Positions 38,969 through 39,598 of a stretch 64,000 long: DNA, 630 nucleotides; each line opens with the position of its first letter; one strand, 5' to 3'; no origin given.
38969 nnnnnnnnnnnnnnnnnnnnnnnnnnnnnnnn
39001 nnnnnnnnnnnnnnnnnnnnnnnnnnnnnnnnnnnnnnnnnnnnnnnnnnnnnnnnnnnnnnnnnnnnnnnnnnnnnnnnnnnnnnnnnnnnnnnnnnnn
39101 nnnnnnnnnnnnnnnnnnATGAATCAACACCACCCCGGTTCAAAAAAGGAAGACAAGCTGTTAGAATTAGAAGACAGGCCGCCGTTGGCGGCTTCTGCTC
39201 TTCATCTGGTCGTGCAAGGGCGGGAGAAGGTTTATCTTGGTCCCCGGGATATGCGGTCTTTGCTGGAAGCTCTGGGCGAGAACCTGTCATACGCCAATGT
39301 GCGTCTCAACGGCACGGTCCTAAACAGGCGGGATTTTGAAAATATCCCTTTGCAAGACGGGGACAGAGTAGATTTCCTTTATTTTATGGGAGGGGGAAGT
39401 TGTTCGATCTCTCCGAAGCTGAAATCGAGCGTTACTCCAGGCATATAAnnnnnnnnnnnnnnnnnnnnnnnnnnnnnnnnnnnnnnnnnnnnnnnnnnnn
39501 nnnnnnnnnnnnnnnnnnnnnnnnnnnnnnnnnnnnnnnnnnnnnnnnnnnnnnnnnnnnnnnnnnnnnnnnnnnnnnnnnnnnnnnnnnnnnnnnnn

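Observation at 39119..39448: ThiS/CysO-like sulfur carrier encoded with an 18-residue tail after Gly-Gly-Gly, overlapping moeB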

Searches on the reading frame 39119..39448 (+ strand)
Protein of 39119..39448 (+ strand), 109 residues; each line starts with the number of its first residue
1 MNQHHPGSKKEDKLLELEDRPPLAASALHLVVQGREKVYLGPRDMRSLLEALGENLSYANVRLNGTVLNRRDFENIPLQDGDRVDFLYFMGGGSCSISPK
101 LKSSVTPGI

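Call 3: search_protein_families(library=pfam, proteins=[window:39119-39448:+], max_evalue=0.01)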
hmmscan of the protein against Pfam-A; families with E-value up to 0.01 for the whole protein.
window:39119-39448:+ (109 aa): 1 family
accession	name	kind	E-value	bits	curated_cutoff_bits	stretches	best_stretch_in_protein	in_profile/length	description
PF02597.26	ThiS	-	1.2e-08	35.8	22.5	1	42-93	21-76/76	ThiS family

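Call 4: search_protein_families(library=ncbifam, proteins=[window:39119-39448:+], max_evalue=0.01)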
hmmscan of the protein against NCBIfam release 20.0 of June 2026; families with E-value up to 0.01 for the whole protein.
window:39119-39448:+ (109 aa): 1 family
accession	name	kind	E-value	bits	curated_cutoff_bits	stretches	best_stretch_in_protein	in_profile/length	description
TIGR01683.1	thiS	equivalog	2.1e-10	40.8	37.45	1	39-93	10-64/64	sulfur carrier protein ThiS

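Call 5: find_homologous_proteins(query=window:39119-39445:+, max_evalue=0.001)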
Query window:39119-39445:+ (109 aa): 49 proteins with E <= 0.001 among 55 candidates.
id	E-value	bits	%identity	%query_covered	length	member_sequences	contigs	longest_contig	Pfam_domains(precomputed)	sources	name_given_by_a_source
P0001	2.4e-59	216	91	100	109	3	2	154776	PF02597.27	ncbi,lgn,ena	-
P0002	9.0e-57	208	89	100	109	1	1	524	PF02597.27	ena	-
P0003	1.5e-46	175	75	100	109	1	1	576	PF02597.27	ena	-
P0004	3.8e-41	157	69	99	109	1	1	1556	PF02597.27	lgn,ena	-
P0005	2.7e-31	126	63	87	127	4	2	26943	PF02597.27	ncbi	ncbi:MAG: sulfur carrier protein ThiS [Thermoleophilia bacterium]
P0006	6.4e-31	124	64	83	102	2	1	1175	PF02597.27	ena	-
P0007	3.5e-30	122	64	88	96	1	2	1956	PF02597.27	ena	-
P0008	5.9e-29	118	63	82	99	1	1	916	PF02597.27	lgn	-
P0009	2.4e-27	113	58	89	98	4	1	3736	PF02597.27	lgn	-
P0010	4.6e-27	112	56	89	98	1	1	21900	PF02597.27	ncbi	-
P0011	5.2e-27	112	64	79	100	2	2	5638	PF02597.27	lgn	-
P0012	5.5e-27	112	60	87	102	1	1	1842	PF02597.27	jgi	jgi:sulfur carrier protein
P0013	6.3e-27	112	68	74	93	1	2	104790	PF02597.27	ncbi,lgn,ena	-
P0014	1.3e-26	111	65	74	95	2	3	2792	PF02597.27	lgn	-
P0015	1.8e-26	110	62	83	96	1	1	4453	PF02597.27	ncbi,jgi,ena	ncbi:MAG: sulfur carrier protein ThiS [Thermoleophilia bacterium]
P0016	4.8e-26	109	60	89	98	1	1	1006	PF02597.27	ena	-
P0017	8.1e-26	108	72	65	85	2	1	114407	PF02597.27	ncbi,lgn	ncbi:MAG: sulfur carrier protein ThiS [Thermoleophilia bacterium]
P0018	1.3e-25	107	57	89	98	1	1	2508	PF02597.27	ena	-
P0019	4.5e-25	106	62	79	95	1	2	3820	PF02597.27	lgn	-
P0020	7.9e-25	105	62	82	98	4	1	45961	PF02597.27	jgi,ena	-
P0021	1.0e-24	104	58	89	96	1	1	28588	PF02597.27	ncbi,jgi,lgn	ncbi:MAG: sulfur carrier protein ThiS [Thermoleophilia bacterium]|jgi:sulfur carrier protein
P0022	1.2e-24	104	59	83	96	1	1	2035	PF02597.27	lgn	-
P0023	1.3e-24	104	58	87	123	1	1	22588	PF02597.27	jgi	-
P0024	1.6e-24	104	57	89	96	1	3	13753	PF02597.27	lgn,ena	-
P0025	1.9e-24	104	59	86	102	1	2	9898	PF02597.27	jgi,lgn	jgi:sulfur carrier protein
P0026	2.3e-24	103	60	73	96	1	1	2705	PF02597.27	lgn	-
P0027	3.0e-24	103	58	79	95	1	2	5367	PF02597.27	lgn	-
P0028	6.3e-24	102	57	80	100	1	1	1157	PF02597.27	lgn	-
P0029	6.7e-24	102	56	85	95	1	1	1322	PF02597.27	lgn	-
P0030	1.1e-23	101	66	65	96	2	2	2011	PF02597.27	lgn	-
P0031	1.2e-23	101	60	79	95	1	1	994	PF02597.27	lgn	-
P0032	1.3e-23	101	60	72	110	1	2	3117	PF02597.27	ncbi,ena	ncbi:MAG: sulfur carrier protein ThiS [Actinomycetota bacterium]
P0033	3.7e-23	99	58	73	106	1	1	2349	PF02597.27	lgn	-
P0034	4.1e-23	99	65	66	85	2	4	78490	PF02597.27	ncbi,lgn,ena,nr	ncbi:hypothetical protein BMS3Abin01_00696 [bacterium BMS3Abin01]|nr:hypothetical protein BMS3Abin01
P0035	4.2e-23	99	55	82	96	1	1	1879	PF02597.27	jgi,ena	-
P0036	6.6e-23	99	58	79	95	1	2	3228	PF02597.27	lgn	-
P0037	6.9e-23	99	59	80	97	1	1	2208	PF02597.27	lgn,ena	-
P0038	7.7e-23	98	59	78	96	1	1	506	PF02597.27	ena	-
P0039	1.1e-22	98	66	68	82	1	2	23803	PF02597.27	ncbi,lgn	-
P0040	1.2e-22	98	59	79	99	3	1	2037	PF02597.27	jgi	-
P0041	1.4e-22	98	68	65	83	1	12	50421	PF02597.27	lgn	-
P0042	1.6e-22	97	56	80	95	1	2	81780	PF02597.27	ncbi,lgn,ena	-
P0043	2.6e-22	97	65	65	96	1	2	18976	PF02597.27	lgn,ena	-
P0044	5.5e-22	96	60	74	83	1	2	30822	PF02597.27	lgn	-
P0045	1.4e-20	91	49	85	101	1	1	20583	PF02597.27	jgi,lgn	-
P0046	2.9e-20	90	54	79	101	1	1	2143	PF02597.27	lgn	-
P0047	7.5e-20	89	55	74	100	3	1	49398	PF02597.27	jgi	-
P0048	1.7e-19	88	53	74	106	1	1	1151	PF02597.27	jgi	-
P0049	6.4e-17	79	61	63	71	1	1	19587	PF02597.27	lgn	-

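Call 9: find_related_loci(query=A1, collection=genome_contigs, flank=5000)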
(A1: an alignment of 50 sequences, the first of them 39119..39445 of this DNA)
Query A1 (109 aa) in genome_contigs; peptide patterns used: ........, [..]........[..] (x = any residue, [..] = any of these).
600 stretches matched a pattern (row limit reached: there are more); 573 encode a relative of the query (tblastn E <= 1e-3); the best 80 are kept; 80 distinct loci.
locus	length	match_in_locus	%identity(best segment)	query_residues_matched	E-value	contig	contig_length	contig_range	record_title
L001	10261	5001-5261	60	8-93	2e-29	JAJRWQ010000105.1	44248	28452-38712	MAG: Actinomycetes bacterium isolate Dive96_bin2.271 k141_3745706, whole genome shotgun sequence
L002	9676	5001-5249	60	27-109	1e-28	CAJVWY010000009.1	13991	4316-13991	TPA_asm: uncultured bacterium isolate DRR093005_bin.13_MetaBAT_v2.12.1_MAG genome assembly, contig: NODE_1859_length_139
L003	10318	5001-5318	50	7-109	9e-28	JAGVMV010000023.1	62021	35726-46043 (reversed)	MAG: Thermoleophilia bacterium isolate DeMMO3_11 c_000000025259, whole genome shotgun sequence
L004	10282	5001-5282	54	1-94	2e-26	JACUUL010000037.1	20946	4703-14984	MAG: Thermoleophilia bacterium isolate Kmv30 NODE_1220_length_20946_cov_25.032741, whole genome shotgun sequence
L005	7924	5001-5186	52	48-108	1e-13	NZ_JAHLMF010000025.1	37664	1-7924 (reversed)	Geomonas diazotrophica strain Red69 scaffold25, whole genome shotgun sequence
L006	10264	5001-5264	41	24-108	3e-13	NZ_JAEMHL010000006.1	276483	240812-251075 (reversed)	Geomonas anaerohicana strain Red421 NODE_6_length_276483_cov_171.002449, whole genome shotgun sequence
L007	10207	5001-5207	43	27-94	8e-13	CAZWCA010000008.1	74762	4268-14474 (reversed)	MAG TPA_asm: uncultured Smithella sp. isolate SRP216815_co1_312 genome assembly, contig: NODE_391_length_74762_cov_41.72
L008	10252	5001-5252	40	24-104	1e-12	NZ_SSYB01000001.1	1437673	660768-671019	Geomonas edaphica strain Red53 contig1, whole genome shotgun sequence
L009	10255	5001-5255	39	26-107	1e-12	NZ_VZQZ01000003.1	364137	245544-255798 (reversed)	Oryzomonas japonica strain Red96 contig3, whole genome shotgun sequence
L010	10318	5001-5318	36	5-109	2e-12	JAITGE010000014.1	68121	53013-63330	MAG: Oscillospiraceae bacterium isolate Pc512_bin107 k119_208439, whole genome shotgun sequence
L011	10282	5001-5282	35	6-98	2e-12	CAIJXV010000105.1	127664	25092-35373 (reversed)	uncultured bacterium isolate Loclat_bin-05825 genome assembly, contig: bin-05825:105/124, whole genome shotgun sequence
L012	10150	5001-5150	56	58-106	2e-12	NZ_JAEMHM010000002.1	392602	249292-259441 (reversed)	Geomesophilobacter sediminis strain Red875 NODE_2_length_392602_cov_147.187471, whole genome shotgun sequence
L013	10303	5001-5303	37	4-109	2e-12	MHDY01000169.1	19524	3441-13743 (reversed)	MAG: Nitrospirae bacterium GWC2_56_14 gwc2_scaffold_4136, whole genome shotgun sequence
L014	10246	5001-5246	39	28-107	2e-12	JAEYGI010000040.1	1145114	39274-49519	MAG: Bacillota bacterium isolate OH_HFB_283 k127_2294884, whole genome shotgun sequence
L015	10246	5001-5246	42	30-109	4e-12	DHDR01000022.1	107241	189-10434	MAG TPA_asm: Ruminococcaceae bacterium UBA4871 UBA4871_contig_224, whole genome shotgun sequence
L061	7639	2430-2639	38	27-94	7e-10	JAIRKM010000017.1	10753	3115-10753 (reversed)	MAG: Helicobacteraceae bacterium isolate Cc175_bin116 k119_1301778, whole genome shotgun sequence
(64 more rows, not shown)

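Call 16: find_encoding_contigs(protein=P0001, flank=6000, max_places=3)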
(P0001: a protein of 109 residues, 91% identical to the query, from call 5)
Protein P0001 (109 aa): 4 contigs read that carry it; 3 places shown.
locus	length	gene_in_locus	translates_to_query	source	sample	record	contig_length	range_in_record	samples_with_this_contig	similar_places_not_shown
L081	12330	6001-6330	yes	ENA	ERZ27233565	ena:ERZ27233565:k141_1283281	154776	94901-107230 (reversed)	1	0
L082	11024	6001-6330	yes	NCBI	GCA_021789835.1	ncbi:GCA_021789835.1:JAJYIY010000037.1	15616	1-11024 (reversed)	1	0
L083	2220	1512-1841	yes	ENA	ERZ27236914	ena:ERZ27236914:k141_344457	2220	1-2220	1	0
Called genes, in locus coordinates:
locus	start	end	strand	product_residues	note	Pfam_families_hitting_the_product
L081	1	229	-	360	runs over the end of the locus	PF01594:AI-2E_transport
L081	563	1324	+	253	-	PF01551:Peptidase_M23 (weak)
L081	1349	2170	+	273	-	PF01048:PNP_UDP_1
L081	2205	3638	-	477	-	PF01139:RtcB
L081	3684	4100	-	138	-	PF01951:Archease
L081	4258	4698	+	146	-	PF02082:Rrf2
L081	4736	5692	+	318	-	PF00291:PALP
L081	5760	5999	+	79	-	PF01206:TusA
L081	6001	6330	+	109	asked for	PF02597:ThiS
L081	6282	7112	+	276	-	PF00899:ThiF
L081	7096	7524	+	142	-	PF14464:Prok-JAB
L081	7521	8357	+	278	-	PF02540:NAD_synthase, PF00733:Asn_synthase (weak)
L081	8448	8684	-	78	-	PF09383:NIL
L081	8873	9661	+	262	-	PF06426:SATase_N (faint), PF25087:GMPPB_C (faint), PF00132:Hexapep (weak)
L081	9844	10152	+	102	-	PF02680:DUF211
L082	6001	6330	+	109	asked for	PF02597:ThiS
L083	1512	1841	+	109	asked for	PF02597:ThiS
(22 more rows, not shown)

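Call 30: search_solved_structures(query=window:39119-39445:+, max_evalue=10, show_alignments=3)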
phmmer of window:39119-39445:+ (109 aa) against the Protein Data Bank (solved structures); distinct sequences matched with E-value up to 10: 6.
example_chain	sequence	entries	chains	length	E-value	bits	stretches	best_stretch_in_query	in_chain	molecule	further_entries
2k5p_A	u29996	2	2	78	1.3e-09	41.4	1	30-94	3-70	thiamine-biosynthesis protein | Thiamine-biosynthesis protein ThiS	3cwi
2cu3_A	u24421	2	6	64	0.14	15.5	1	41-93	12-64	unknown function protein | Putative thiamine biosynthesis protein ThiS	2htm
1rws_A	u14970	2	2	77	1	12.7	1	43-93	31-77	hypothetical protein PF1061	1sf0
5lda_B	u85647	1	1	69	1.2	12.5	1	44-93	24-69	SAMP2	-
9hcg_h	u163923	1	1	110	1.4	12.3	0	46-88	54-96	Large ribosomal subunit protein mL50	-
1f0z_A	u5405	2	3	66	1.8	11.9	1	44-93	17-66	THIS PROTEIN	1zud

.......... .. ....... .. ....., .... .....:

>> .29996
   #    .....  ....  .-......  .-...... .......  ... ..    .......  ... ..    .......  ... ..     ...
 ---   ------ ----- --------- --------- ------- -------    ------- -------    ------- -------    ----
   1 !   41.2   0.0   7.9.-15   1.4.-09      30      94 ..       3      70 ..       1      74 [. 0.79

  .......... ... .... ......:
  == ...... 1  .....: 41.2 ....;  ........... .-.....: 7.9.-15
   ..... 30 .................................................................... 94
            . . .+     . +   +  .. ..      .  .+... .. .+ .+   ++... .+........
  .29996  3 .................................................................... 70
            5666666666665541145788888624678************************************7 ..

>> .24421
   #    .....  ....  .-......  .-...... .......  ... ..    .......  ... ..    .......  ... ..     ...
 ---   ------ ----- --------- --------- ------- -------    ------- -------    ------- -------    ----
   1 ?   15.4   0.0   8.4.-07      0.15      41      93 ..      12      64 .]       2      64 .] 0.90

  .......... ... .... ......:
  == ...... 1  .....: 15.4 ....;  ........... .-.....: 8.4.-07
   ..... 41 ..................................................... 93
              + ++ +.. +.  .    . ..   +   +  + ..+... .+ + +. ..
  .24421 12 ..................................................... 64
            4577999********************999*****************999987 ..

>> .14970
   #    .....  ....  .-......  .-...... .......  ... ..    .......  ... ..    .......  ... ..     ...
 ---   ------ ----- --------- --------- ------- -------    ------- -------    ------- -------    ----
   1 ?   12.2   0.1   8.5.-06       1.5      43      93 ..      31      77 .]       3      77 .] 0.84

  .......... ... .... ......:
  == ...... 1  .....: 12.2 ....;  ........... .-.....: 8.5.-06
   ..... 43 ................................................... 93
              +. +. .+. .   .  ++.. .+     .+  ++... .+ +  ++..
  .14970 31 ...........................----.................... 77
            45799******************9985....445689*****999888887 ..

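Call 35: search_protein_families(library=pfam, proteins=[L014:5017-6483:+, L014:3802-4872:+, L014:7702-8565:+, L014:8700-9569:+, L061:122-1057:+, L061:1057-2442:+, L061:3834-6086:+, L014:2907-3830:+], max_evalue=0.00001)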
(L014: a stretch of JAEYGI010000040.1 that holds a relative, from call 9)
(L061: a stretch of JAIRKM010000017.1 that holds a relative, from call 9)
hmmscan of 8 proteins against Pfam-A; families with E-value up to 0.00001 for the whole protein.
L014:5017-6483:+ (488 aa): 1 family
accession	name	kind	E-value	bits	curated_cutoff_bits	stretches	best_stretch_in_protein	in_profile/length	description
PF01053.26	Cys_Met_Meta_PP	-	2.7e-117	392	27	1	81-485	1-380/381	Cys/Met metabolism PLP-dependent enzyme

L014:3802-4872:+ (356 aa): 5 families
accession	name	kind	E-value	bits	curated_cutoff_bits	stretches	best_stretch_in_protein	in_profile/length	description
PF00005.33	ABC_tran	-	5.2e-38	131.2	25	1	18-164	1-136/137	ABC transporter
PF12857.13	TOBE_3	-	1.6e-19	70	27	1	290-342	4-56/59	TOBE-like domain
PF17850.7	CysA_C_terminal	-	3.4e-13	50.4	29.7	1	241-283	1-43/43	CysA C-terminal regulatory domain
PF13304.12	AAA_21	-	2.3e-10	41.5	27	0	121-198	222-301/304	AAA domain, putative AbiEii toxin, Type IV TA system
PF02463.25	SMC_N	-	2.9e-06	27.3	40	1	29-210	25-211/220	RecF/RecN/SMC N terminal domain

L014:7702-8565:+ (287 aa): 8 families
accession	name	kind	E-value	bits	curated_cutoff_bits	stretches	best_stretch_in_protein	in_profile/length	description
PF01077.27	NIR_SIR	-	1.1e-34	119.7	27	1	92-284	2-150/158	Nitrite and sulphite reductase 4Fe-4S domain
PF03460.22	NIR_SIR_ferr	-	1.8e-18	66.4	24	1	17-83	1-68/69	Nitrite/Sulfite reductase ferredoxin-like half domain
PF00037.32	Fer4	-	8.2e-10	38.5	21.1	1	163-183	3-23/24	4Fe-4S binding domain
PF12838.12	Fer4_7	-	8.9e-09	36.1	27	1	167-210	1-51/52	4Fe-4S dicluster domain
PF12837.12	Fer4_6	-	1.9e-08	34.3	25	1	161-183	2-24/24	4Fe-4S binding domain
PF13187.11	Fer4_9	-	1.6e-07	31.7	27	1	168-210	2-50/52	4Fe-4S dicluster domain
PF14697.11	Fer4_21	-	2.5e-07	31.1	35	1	165-210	5-54/59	4Fe-4S dicluster domain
PF13237.11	Fer4_10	-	3.6e-07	30.5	25.5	1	165-208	6-53/53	4Fe-4S dicluster domain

L014:8700-9569:+ (289 aa): 1 family
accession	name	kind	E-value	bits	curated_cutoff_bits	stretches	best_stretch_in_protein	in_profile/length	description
PF01507.26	PAPS_reduct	-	6e-48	163.6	22.5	1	78-252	2-175/175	Phosphoadenosine phosphosulfate reductase domain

L061:122-1057:+ (311 aa): 1 family
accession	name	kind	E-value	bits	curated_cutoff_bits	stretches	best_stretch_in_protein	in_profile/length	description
PF01507.26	PAPS_reduct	-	2e-38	132.6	22.5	1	44-263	2-175/175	Phosphoadenosine phosphosulfate reductase domain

L061:1057-2442:+ (461 aa): 2 families
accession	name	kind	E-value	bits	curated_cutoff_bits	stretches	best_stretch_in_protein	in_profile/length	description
PF00009.33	GTP_EFTU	-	5.1e-41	140.8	26.5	1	9-192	3-176/188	Elongation factor Tu GTP binding domain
PF22594.2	GTP-eEF1A_C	-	2.5e-14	53.9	27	1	321-416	2-100/101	GTP-eEF1A C-terminal domain-like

L061:3834-6086:+ (750 aa): 3 families
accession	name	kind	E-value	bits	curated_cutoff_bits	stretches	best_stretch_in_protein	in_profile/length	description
PF01077.27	NIR_SIR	-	8e-50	168.8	27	2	120-270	2-154/158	Nitrite and sulphite reductase 4Fe-4S domain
PF03460.22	NIR_SIR_ferr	-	8.9e-27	93.1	24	2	44-110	1-68/69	Nitrite/Sulfite reductase ferredoxin-like half domain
PF01206.22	TusA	-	3.4e-17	62.5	28.6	1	683-749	4-70/70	Sulfurtransferase TusA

L014:2907-3830:+ (307 aa): 1 family
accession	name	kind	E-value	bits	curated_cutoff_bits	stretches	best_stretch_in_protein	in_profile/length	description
PF00528.27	BPD_transp_1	-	8.9e-13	48.8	26.4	1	87-281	3-182/184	Binding-protein-dependent transport system inner membrane component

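Call 36: find_encoding_contigs(protein=P0005, flank=5000, max_places=2)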
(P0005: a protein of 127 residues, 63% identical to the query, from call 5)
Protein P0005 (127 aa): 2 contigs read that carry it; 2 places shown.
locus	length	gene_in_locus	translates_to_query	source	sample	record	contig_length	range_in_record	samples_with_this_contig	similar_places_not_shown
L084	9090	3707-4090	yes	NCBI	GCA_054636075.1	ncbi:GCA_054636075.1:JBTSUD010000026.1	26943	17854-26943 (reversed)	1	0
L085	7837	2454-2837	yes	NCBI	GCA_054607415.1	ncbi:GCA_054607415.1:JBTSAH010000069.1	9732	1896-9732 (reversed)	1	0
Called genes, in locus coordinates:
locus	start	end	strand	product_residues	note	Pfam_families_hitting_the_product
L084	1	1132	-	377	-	PF01139:RtcB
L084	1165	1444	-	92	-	PF01951:Archease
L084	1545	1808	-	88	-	PF01951:Archease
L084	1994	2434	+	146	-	PF02082:Rrf2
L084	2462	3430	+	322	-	PF00291:PALP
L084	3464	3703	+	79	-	PF01206:TusA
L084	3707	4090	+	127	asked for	PF02597:ThiS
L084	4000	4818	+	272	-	PF00899:ThiF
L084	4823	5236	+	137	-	PF14464:Prok-JAB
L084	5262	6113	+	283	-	PF00733:Asn_synthase (weak), PF02540:NAD_synthase, PF06508:QueC (faint)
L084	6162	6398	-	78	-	PF09383:NIL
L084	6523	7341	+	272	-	PF25087:GMPPB_C (faint), PF00132:Hexapep (weak)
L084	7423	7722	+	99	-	PF02680:DUF211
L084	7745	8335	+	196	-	PF01988:VIT1 (faint)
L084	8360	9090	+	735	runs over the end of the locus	PF00580:UvrD-helicase, PF13245:AAA_19, PF13604:AAA_30 (faint), PF01443:Viral_helicase1 (faint), PF13361:UvrD_C, PF13538:UvrD_C_2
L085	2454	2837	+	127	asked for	PF02597:ThiS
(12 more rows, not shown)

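Call 37: find_encoding_contigs(protein=P0023, flank=5000, max_places=2)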
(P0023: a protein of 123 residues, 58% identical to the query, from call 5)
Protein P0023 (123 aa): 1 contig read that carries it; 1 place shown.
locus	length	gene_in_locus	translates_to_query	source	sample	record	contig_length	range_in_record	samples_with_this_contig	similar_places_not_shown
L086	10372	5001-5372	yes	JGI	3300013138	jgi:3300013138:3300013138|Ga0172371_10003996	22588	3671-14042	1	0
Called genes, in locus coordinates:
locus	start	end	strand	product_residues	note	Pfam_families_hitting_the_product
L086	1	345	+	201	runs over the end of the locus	-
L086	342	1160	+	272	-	PF01048:PNP_UDP_1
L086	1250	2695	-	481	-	PF01139:RtcB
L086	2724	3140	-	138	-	PF01951:Archease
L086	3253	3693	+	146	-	PF02082:Rrf2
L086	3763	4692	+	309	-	PF00291:PALP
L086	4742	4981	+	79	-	PF01206:TusA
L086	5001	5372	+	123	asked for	PF02597:ThiS (weak)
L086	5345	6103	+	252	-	PF00899:ThiF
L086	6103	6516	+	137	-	PF14464:Prok-JAB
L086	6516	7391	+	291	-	PF02540:NAD_synthase, PF00733:Asn_synthase, PF06508:QueC (weak)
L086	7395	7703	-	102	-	PF09383:NIL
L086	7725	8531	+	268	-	PF25087:GMPPB_C (faint), PF00132:Hexapep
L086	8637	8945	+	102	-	PF02680:DUF211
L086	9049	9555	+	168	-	PF01988:VIT1 (weak)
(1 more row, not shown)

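Call 38: find_encoding_contigs(protein=P0004, flank=3000, max_places=2)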
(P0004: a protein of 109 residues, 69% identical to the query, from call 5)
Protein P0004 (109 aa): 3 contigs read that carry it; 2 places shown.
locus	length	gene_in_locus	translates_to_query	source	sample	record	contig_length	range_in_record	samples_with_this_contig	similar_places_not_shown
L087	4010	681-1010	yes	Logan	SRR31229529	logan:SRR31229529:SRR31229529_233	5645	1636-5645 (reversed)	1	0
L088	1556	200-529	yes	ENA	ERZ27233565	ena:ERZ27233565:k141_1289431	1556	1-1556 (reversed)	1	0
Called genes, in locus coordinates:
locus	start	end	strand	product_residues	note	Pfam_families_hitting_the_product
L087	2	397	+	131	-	?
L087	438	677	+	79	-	PF01206:TusA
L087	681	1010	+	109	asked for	PF02597:ThiS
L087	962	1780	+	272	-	PF00899:ThiF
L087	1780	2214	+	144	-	PF14464:Prok-JAB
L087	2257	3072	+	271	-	PF02540:NAD_synthase, PF00733:Asn_synthase (weak)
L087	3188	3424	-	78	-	PF09383:NIL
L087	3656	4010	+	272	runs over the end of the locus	PF25087:GMPPB_C (faint), PF00132:Hexapep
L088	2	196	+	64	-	?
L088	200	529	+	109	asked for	PF02597:ThiS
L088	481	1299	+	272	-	PF00899:ThiF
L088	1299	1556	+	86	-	?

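Call 39: find_encoding_contigs(protein=P0007, flank=3000, max_places=2)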
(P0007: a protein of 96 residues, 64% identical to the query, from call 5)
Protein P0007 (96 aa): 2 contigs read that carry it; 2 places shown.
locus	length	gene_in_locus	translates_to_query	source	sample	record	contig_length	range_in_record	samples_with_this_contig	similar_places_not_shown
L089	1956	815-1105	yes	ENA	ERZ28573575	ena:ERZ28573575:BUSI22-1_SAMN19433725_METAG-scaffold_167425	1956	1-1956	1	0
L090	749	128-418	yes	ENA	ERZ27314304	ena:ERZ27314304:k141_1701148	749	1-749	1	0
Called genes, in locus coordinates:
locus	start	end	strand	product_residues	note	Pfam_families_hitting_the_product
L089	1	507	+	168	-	?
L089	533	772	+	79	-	PF01206:TusA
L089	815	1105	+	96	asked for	PF02597:ThiS (weak)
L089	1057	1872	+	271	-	PF00899:ThiF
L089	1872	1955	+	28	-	?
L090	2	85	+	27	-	?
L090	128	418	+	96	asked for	PF02597:ThiS (weak)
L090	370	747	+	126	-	?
